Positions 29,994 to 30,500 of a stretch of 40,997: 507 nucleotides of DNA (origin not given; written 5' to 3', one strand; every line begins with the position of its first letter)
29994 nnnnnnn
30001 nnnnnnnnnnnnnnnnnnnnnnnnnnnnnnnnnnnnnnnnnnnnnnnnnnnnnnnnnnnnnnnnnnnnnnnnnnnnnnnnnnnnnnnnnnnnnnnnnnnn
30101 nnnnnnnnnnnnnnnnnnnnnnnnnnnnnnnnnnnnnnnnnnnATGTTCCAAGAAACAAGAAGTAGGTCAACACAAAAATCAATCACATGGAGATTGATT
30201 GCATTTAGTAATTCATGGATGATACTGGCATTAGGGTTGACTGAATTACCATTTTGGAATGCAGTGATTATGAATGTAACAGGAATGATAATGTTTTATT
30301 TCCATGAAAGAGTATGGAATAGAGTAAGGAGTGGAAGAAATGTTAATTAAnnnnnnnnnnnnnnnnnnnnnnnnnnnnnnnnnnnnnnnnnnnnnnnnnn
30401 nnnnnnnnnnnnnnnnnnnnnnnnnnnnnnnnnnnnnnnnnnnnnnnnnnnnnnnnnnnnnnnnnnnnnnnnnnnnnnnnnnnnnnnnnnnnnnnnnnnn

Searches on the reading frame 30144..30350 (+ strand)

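Call 91: search_protein_families(library=pfam, proteins=[window:30144-30350:+], max_evalue=0.01)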
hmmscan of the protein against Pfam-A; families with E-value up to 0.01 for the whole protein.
window:30144-30350:+ (68 aa): 2 families
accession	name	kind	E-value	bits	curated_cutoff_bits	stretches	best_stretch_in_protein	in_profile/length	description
PF09834.14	DUF2061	-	1.5e-06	29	23.1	1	12-59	3-52/52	Predicted membrane protein (DUF2061)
PF09335.16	VTT_dom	-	0.0022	18.9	33.9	1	11-53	72-115/123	VTT domain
